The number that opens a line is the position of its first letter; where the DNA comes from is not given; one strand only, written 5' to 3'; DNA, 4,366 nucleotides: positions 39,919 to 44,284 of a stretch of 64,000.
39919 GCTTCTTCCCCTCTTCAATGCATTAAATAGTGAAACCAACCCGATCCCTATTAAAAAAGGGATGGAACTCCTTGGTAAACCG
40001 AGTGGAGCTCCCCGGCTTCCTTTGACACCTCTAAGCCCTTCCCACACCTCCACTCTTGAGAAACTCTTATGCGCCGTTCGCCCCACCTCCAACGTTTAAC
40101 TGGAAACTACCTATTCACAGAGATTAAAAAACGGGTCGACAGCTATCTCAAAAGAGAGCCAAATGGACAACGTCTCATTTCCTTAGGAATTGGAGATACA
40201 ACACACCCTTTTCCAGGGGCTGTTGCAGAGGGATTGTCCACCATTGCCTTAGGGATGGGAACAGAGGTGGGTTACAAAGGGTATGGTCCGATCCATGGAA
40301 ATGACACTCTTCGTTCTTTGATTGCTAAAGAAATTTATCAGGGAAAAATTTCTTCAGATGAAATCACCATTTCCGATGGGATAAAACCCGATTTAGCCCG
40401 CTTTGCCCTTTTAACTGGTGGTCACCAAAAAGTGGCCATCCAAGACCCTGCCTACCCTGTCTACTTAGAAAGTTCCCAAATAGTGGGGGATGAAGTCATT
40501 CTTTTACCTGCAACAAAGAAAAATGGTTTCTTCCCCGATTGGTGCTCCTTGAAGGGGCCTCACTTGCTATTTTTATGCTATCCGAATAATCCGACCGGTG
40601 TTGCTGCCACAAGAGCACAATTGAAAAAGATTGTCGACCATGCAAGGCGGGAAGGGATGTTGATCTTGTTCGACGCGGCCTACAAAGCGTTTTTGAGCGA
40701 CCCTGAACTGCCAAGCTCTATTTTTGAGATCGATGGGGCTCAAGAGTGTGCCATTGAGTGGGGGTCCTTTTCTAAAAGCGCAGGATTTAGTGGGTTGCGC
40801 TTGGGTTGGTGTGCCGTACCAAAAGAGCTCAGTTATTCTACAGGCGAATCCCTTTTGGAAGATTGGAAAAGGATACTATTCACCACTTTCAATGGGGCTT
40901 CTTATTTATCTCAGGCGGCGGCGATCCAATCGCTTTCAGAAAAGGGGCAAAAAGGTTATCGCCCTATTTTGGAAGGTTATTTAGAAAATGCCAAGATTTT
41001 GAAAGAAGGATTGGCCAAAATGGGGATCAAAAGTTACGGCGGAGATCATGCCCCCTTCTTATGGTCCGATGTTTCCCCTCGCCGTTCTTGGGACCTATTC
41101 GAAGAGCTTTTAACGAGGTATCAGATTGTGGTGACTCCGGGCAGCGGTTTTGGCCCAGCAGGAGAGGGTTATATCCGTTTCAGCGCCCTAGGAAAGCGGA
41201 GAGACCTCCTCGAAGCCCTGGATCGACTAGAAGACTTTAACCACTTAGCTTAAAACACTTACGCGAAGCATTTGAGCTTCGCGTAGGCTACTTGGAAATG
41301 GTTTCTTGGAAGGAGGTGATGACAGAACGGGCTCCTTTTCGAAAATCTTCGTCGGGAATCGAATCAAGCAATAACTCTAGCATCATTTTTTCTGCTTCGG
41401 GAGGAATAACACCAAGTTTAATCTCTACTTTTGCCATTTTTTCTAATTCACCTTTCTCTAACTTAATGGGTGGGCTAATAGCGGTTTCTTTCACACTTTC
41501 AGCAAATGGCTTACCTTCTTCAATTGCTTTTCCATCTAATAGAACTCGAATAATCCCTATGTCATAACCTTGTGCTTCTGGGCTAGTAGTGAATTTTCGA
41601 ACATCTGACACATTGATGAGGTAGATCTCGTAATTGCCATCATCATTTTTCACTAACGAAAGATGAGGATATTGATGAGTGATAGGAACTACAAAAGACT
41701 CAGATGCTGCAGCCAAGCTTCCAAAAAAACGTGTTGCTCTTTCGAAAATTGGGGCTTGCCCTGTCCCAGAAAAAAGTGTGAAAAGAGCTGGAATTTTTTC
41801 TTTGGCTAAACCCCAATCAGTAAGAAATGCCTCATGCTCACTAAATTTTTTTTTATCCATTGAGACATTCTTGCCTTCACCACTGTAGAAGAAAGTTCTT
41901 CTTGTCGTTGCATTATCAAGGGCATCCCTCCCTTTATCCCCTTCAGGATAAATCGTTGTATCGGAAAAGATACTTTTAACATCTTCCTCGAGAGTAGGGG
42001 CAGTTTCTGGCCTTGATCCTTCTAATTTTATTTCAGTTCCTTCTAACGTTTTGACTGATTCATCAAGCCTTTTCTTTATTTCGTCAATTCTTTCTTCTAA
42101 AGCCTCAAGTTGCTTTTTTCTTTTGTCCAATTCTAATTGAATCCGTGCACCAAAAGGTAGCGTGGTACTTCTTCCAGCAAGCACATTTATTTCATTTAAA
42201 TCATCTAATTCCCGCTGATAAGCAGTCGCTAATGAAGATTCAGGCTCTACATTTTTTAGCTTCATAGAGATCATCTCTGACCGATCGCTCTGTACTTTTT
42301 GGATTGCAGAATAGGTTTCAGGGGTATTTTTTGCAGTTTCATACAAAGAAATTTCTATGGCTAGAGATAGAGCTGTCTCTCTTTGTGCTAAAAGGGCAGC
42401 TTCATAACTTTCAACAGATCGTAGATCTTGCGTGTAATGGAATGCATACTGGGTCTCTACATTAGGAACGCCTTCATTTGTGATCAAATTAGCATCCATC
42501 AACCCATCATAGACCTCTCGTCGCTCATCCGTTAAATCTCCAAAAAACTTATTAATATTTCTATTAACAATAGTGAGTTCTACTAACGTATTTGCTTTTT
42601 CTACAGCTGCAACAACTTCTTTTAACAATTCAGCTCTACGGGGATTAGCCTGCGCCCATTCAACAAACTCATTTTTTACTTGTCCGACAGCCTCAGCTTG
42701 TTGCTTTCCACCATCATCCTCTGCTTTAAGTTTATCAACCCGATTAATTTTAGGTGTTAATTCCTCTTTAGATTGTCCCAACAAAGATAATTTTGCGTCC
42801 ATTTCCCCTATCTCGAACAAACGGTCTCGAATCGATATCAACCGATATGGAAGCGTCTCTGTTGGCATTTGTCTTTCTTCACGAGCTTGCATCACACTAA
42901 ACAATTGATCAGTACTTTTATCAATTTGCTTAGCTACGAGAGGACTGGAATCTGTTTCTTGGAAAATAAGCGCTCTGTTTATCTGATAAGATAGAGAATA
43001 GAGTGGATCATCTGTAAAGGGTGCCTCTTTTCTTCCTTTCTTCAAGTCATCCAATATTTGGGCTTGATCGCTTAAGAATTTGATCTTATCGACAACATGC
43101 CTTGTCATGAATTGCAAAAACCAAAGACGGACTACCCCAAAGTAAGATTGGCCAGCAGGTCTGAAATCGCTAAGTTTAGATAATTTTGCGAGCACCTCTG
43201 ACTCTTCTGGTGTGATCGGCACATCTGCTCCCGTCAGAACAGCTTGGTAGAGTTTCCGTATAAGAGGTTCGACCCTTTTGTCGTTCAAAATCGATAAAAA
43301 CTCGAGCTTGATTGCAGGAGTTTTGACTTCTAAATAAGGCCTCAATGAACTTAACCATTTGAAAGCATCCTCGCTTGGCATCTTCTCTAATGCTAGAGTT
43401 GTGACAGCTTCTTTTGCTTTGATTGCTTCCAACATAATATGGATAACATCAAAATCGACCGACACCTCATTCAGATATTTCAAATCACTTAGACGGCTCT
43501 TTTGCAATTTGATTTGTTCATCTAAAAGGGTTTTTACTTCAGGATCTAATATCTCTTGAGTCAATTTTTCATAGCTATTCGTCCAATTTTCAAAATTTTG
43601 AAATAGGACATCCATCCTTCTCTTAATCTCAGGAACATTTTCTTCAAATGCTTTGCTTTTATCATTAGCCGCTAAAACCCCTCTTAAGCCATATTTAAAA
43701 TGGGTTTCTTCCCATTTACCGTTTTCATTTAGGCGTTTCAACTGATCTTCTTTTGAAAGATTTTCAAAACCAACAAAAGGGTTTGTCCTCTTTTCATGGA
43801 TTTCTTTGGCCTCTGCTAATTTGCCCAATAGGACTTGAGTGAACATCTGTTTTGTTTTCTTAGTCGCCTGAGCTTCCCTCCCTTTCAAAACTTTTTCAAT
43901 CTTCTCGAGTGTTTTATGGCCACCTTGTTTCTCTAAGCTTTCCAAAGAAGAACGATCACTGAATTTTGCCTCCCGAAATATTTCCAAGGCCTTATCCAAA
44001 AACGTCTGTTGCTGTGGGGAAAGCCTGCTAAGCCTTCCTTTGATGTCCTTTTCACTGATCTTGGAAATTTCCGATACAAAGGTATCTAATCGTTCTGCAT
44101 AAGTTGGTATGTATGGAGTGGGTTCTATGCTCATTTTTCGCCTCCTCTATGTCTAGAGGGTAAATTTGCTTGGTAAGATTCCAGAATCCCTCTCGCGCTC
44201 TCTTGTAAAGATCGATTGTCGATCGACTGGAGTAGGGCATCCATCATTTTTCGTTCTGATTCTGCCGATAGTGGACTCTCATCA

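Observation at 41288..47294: Class II T3S chaperone operon whose translocator slots hold two giant paralogs with no hydrophobic segments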

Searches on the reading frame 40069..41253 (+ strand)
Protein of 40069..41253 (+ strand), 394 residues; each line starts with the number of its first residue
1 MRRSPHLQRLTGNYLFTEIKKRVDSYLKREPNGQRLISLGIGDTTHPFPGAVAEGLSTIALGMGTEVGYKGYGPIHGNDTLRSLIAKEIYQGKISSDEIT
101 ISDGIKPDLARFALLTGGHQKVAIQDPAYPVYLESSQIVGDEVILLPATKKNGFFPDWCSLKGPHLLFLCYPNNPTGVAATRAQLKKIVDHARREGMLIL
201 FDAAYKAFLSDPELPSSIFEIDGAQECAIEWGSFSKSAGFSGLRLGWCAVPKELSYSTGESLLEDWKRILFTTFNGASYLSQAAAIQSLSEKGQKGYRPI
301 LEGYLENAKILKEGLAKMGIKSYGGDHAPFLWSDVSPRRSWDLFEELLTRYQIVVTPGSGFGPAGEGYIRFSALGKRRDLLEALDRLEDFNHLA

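Call 11: find_encoding_contigs(protein=window:40069-41253:+, flank=10000, max_places=4)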
Protein window:40069-41253:+ (394 aa): 11 contigs read that carry it; 4 places shown.
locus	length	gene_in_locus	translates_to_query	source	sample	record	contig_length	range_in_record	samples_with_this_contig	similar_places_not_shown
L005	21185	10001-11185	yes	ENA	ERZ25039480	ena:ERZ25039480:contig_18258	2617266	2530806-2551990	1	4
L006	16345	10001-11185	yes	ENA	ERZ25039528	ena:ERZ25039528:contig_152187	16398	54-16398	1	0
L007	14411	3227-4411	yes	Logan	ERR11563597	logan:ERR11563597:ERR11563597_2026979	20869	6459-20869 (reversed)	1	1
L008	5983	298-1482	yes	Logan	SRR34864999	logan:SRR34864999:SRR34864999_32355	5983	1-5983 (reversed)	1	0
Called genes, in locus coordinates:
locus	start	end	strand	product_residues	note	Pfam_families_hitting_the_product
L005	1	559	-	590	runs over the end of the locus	PF01807:Zn_ribbon_DnaG, PF08275:DNAG_N, PF01751:Toprim, PF13362:Toprim_3 (weak), PF13662:Toprim_4, PF13155:Toprim_2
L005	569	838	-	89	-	-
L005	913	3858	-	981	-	-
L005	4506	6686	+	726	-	PF23139:OB_YrrC, PF14520:HHH_5 (weak), PF14490:HHH_RecD2, PF13245:AAA_19, PF13604:AAA_30, PF05127:NAT10_TcmA_helicase (weak), PF18335:SH3_13, PF13538:UvrD_C_2, +3 more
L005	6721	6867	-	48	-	-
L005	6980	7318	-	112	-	-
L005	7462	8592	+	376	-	PF07894:SACK1 (faint), PF13090:PP_kinase_C (faint), PF13091:PLDc_2, PF00614:PLDc (faint), PF13091:PLDc_2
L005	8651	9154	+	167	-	PF05173:DapB_C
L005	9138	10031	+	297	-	PF00701:DHDPS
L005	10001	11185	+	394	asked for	PF00155:Aminotran_1_2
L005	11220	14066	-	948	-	-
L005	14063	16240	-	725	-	-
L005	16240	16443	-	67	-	-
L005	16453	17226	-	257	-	PF14559:TPR_19 (faint)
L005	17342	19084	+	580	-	PF07244:POTRA (faint), PF01103:Omp85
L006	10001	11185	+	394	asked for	PF00155:Aminotran_1_2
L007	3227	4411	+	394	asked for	PF00155:Aminotran_1_2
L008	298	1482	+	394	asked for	PF00155:Aminotran_1_2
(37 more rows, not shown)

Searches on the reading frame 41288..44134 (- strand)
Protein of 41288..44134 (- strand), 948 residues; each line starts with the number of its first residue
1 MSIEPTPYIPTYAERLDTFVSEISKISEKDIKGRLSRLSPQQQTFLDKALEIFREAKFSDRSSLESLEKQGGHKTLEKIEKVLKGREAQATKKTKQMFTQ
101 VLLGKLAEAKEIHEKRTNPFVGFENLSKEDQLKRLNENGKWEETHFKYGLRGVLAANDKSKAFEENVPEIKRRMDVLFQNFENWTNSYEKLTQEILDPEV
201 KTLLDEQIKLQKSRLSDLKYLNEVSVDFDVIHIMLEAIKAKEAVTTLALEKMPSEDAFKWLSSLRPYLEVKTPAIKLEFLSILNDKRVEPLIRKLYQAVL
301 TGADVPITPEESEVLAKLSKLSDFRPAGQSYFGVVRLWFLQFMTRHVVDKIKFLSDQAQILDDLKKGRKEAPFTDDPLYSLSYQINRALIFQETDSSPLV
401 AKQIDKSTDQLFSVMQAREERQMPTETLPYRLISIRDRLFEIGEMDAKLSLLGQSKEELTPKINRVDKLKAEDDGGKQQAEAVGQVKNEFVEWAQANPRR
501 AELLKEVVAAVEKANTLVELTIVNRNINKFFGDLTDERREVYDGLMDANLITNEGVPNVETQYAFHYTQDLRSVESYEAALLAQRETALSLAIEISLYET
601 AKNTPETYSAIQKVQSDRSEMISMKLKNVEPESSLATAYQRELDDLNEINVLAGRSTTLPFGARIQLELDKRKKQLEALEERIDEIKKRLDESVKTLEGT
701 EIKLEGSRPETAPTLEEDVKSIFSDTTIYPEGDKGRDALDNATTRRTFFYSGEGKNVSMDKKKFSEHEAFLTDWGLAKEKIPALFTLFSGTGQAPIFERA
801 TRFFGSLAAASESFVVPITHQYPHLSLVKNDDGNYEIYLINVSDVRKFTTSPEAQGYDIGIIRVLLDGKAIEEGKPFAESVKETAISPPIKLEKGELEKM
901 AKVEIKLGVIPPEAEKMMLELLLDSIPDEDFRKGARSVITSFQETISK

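Call 3: search_protein_families(library=pfam, proteins=[window:41288-44134:-], max_evalue=1)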
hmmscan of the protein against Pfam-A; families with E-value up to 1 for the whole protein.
window:41288-44134:- (948 aa): 1 family
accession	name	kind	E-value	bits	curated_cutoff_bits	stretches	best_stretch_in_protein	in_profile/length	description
PF18871.6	HEPN_Toprim_N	-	0.016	15.6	25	0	382-443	20-71/223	HEPN/Toprim N-terminal domain 1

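Call 4: search_protein_families(library=ncbifam, proteins=[window:41288-44134:-], max_evalue=1)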
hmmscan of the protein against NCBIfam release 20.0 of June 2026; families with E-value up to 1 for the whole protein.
window:41288-44134:- (948 aa): 1 family
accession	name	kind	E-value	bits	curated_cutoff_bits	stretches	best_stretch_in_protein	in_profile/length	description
NF038293.1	permease_SagH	equivalog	0.041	12.7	450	0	156-218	59-121/370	SagH family ABC transporter permease subunit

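Call 9: find_homologous_proteins(query=window:41288-44134:-)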
Query window:41288-44134:-: 8000 candidates shared short words with the query, none scored E <= 0.001.

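Call 10: find_encoding_contigs(protein=window:41288-44134:-, flank=10000, max_places=4)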
Protein window:41288-44134:- (948 aa): 9 contigs read that carry it; 4 places shown.
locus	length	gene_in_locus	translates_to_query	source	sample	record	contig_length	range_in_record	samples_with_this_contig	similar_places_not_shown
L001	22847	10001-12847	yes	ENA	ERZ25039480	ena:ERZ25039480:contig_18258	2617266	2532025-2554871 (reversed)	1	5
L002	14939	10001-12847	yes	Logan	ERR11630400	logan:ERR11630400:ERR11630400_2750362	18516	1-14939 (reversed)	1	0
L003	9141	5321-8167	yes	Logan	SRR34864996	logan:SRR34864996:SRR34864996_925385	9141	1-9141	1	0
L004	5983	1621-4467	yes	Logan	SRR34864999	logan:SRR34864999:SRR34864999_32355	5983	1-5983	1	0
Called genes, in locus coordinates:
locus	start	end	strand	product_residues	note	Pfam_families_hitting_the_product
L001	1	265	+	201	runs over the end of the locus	PF01914:MarC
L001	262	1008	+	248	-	PF01416:PseudoU_synth_1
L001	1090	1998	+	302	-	-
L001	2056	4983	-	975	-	PF27051:TamB_N (faint), PF04357:TamB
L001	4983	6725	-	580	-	PF07244:POTRA (faint), PF01103:Omp85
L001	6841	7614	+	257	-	PF14559:TPR_19 (faint)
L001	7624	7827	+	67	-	-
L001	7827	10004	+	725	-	-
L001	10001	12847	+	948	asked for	-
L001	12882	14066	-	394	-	PF00155:Aminotran_1_2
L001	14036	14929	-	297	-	PF00701:DHDPS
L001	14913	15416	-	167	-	PF05173:DapB_C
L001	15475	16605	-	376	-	PF07894:SACK1 (faint), PF13090:PP_kinase_C (faint), PF13091:PLDc_2, PF00614:PLDc (faint), PF13091:PLDc_2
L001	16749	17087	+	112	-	-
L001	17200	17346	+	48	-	-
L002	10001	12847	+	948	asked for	-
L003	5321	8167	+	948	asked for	-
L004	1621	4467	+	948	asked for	-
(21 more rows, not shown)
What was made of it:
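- Checked: Independent gene calls on public contigs give the same genes, with the 726-aa protein called as 725 aa from the second ATG (calls 10, 11).
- Tried and rejected: Yet the protein is on record on 9 contigs (call 10).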

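Call 25: search_protein_representatives(alignment_id=A1)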
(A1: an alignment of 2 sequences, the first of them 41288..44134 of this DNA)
Query: 2 sequences, 979 profile positions. Proteins with E-value up to 0.001 (for the whole library): 12; up to 1e-10: 9; up to 1e-30: 8. The best 12 are listed.
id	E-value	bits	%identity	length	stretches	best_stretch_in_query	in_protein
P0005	2.9e-293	992.2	-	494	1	102-603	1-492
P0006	3.6e-184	631.1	-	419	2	409-835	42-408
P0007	1.4e-117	410.6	-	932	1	19-972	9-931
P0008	9.5e-89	315.3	-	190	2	2-115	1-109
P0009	8.5e-55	202.9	-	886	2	14-618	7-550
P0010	9.4e-50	186.2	-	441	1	563-968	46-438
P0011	1.9e-41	158.6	-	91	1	8-96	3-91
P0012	4.2e-32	127.8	-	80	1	889-979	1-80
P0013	2.9e-30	121.7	-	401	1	682-970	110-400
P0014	8.7e-07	43.9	-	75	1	20-73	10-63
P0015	2.3e-04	36.0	-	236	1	24-107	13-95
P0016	3.5e-04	35.3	-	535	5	843-875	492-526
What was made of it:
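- The family is confined to one small clade (call 25).
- Tried and rejected: I treat both negatives as uninformative and rely on the exhaustive search (call 25).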

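Call 43: predict_structure(alignment_id=A5)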
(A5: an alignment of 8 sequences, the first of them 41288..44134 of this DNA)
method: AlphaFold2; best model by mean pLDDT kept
length: 948 residues; sequences in the alignment: 8
mean_pLDDT: 75.0   pTM: 0.49
mean pLDDT of the five models: 75.0, 68.3, 64.7, 64.3, 63.2
residues with pLDDT >= 90: 119; 70-90: 556; 50-70: 168; < 50: 105
segments of 3 or more residues with pLDDT < 50: 241-271, 299-304, 322-373, 423-425, 808-815
pLDDT, mean of each block of 10 residues (from residue 1): 52 78 83 84 87 74 74 84 80 64 85 77 83 82 77 73 74 83 86 83 83 81 67 61 35 36 44 54 62 53 57 61 44 42 37 36 36 63 82 84 88 73 53 76 88 90 86 75 91 89 90 90 89 87 80 71 66 85 94 92 84 86 82 87 90 78 88 94 92 79 61 75 72 75 80 81 88 83 75 67 59 54 76 87 70 75 90 85 88 85 80 86 88 87 65
secondary structure, 60 per line:
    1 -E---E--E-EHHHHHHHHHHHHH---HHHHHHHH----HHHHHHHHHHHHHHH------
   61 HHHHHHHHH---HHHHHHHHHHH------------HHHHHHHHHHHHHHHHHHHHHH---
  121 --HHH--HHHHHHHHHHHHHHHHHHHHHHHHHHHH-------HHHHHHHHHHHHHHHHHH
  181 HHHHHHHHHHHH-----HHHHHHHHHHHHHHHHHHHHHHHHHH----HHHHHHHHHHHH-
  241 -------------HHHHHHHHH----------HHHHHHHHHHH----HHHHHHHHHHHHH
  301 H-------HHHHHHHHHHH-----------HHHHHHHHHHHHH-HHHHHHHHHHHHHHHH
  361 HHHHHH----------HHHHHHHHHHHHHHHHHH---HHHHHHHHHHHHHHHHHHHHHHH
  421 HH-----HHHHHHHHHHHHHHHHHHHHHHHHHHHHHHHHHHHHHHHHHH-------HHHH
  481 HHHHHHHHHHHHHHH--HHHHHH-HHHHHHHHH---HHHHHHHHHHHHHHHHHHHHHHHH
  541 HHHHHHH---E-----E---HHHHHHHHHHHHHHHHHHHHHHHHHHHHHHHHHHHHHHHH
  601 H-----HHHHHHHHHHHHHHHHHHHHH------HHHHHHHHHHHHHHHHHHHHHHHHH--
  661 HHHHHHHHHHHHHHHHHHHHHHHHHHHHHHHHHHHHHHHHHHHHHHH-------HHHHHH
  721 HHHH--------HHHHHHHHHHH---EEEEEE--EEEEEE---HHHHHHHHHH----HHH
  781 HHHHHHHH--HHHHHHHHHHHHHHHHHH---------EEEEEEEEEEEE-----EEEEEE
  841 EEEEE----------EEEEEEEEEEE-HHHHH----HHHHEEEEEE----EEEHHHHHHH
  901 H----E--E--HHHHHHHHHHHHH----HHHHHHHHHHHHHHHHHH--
elements in order (helices of 4 or more, strands of 3 or more residues): H12-24 H28-35 H40-54 H61-69 H73-83 H96-117 H128-155 H163-192 H198-223 H228-239 H254-262 H273-283 H288-301 H309-319 H331-343 H345-366 H377-394 H398-422 H428-469 H477-495 H498-503 H505-513 H517-547 H561-601 H607-627 H634-658 H661-707 H715-724 H733-743 E747-752 E755-760 H764-773 H778-788 H791-808 E818-829 E835-845 E856-866 H868-872 H877-880 E881-886 E891-893 H894-901 H912-924 H929-946
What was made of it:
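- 41288..44134 (-): Cargo protein 2, 948 aa, 107.9 kDa, soluble. It has the N-terminal family module (aa 11-95, 43850-44104), a helical region to about aa 745, and the C-terminal alpha/beta domain (aa 746-948, 41291-41899). AlphaFold full-length model: pLDDT 75 (call 43).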

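Call 46: fold_search(model_id=the predicted structure, library=pdb)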
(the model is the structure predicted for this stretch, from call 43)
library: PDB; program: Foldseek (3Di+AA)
matches with E <= 10: 129; with E <= 0.001: 0
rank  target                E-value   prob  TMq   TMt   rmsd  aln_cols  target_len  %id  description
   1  3pcs_A                1.7e-01  0.54  0.10  0.23  11.9       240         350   10  Structure of EspG-PAK2 autoinhibitory Ialpha3 helix complex (released 2011-01-05)
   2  4fma_H                1.9e-01  0.85  0.12  0.28   7.5       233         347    9  EspG structure (released 2012-09-05)
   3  3pcr_A                2.1e-01  0.80  0.11  0.25   9.6       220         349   10  Structure of EspG-Arf6 complex (released 2011-01-05)
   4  8fbj                  2.6e-01  0.20  0.07  0.17  32.7       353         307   18  Improving the secretion of designed protein assemblies through negative design of cryptic transmembrane domains (released 2023-03-22)
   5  5ic0                  2.7e-01  0.15  0.08  0.15  33.2       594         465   10  Structural analysis of a talin triple domain module (released 2016-05-18)
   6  4fma_E                2.8e-01  0.77  0.12  0.27   8.1       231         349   10  EspG structure (released 2012-09-05)
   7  4fma_C                3.2e-01  0.77  0.12  0.28   7.2       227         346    9  EspG structure (released 2012-09-05)
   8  3q1c                  3.8e-01  0.47  0.11  0.23  10.8       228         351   10  Structure of EspG Protein (released 2011-02-23)
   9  3pcs_D                4.0e-01  0.44  0.10  0.23  10.7       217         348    9  Structure of EspG-PAK2 autoinhibitory Ialpha3 helix complex (released 2011-01-05)
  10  3pcs_B                4.2e-01  0.47  0.10  0.23  10.6       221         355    8  Structure of EspG-PAK2 autoinhibitory Ialpha3 helix complex (released 2011-01-05)
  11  4fma_L                4.4e-01  0.60  0.11  0.25  10.7       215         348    9  EspG structure (released 2012-09-05)
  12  4fma_F                4.8e-01  0.60  0.12  0.27   7.5       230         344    9  EspG structure (released 2012-09-05)
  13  4fmd_A                6.5e-01  0.23  0.08  0.19  14.3       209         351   10  EspG-Rab1 complex structure at 3.05 A (released 2012-09-05)
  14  4fma_G                6.8e-01  0.54  0.12  0.28   7.5       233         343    9  EspG structure (released 2012-09-05)
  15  4fmc_E                7.1e-01  0.30  0.09  0.22  13.4       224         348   11  EspG-Rab1 complex (released 2012-09-05)
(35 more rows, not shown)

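Call 57: search_protein_families(library=pfam, alignment_id=A5, max_evalue=1)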
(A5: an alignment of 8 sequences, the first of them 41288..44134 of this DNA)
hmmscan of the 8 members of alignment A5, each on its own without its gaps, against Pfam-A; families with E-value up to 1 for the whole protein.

A. member 1, window:41288-44134:- (948 aa): 1 family
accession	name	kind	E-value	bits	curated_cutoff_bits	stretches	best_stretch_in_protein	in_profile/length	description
PF18871.6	HEPN_Toprim_N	-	0.016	15.6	25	0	382-443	20-71/223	HEPN/Toprim N-terminal domain 1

B. families by the number of members that match (of 8 scanned): 5 families
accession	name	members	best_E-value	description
PF18871.6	HEPN_Toprim_N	1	0.016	HEPN/Toprim N-terminal domain 1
PF25100.1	DUF7809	1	0.024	Domain of unknown function (DUF7809)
PF09943.14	DUF2175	1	0.14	Uncharacterized protein conserved in archaea (DUF2175)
PF23010.2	RA_3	1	0.15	PHLPP protein RA domain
PF25119.1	HSNSD_N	1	0.16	Heparan sulfate-N-deacetylase, N-terminal domain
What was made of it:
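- On T3SS hydrophobic translocators (SctE/SctB: YopB/YopD, IpaB/IpaC, CopB/CopD): No such hit at E<=1 in any of 8 family members (calls 3, 57).
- On EspG/VirA effectors: No Pfam hit (call 57).
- Closest known: EspG/VirA family T3SS effectors. Different: No member hit any EspG or VirA family in the Pfam scan (call 57).
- No SseC or other translocator Pfam hit at E<=1 in 8 members (call 57).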

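Call 59: search_solved_structures(query=A5, max_evalue=1)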
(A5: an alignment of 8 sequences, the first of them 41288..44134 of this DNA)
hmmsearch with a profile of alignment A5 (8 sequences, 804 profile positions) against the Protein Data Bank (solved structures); distinct sequences matched with E-value up to 1: 2.
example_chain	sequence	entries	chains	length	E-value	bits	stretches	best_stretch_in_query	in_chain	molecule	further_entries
6rqg_A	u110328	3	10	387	0.14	13.9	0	348-417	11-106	46 kDa surface antigen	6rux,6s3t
3cdh_A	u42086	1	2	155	0.25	13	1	78-161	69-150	Transcriptional regulator, MarR family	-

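Call 71: find_encoding_contigs(protein=P0010, flank=8000, max_places=2)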
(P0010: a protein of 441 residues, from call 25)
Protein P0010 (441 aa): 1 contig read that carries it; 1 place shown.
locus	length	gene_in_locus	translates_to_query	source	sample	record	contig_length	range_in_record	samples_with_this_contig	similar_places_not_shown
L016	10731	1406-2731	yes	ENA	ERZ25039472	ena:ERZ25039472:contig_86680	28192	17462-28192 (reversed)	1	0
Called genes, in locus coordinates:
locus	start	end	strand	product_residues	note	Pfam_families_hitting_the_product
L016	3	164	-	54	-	?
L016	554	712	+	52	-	-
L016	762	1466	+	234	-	-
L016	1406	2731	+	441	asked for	-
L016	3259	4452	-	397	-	PF00155:Aminotran_1_2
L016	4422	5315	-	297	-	PF00701:DHDPS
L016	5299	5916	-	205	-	PF01113:DapB_N, PF05173:DapB_C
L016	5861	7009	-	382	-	PF07894:SACK1 (faint), PF11495:TrmB_EBD_N (faint), PF13090:PP_kinase_C (faint), PF13091:PLDc_2, PF00614:PLDc (faint), PF13091:PLDc_2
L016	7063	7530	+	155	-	-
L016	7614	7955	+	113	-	-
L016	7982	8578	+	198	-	-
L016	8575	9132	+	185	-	-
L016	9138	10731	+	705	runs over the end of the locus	-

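Call 72: find_encoding_contigs(protein=P0013, flank=8000, max_places=2)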
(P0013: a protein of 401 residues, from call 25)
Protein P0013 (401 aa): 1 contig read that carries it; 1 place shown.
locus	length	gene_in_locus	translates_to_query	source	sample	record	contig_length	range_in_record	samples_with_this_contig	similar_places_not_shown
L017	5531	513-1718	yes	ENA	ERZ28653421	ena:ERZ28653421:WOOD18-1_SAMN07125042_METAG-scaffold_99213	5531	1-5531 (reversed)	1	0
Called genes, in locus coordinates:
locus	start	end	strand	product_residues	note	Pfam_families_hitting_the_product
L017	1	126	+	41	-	?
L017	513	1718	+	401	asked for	-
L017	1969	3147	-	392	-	PF00155:Aminotran_1_2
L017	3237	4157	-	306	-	PF00701:DHDPS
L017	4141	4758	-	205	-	PF01113:DapB_N (weak), PF05173:DapB_C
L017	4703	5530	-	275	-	?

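Call 73: find_encoding_contigs(protein=P0007, flank=8000, max_places=2)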
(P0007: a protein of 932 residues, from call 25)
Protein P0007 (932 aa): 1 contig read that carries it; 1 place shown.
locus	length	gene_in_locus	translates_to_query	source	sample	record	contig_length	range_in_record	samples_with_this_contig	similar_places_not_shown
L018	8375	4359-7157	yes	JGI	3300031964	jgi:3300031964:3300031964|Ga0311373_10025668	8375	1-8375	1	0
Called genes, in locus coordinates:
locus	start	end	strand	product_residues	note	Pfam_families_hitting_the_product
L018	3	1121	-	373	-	?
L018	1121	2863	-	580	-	PF07244:POTRA (faint), PF01103:Omp85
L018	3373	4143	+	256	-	-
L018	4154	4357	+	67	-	-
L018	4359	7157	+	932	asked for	-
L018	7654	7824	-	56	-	-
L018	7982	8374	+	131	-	?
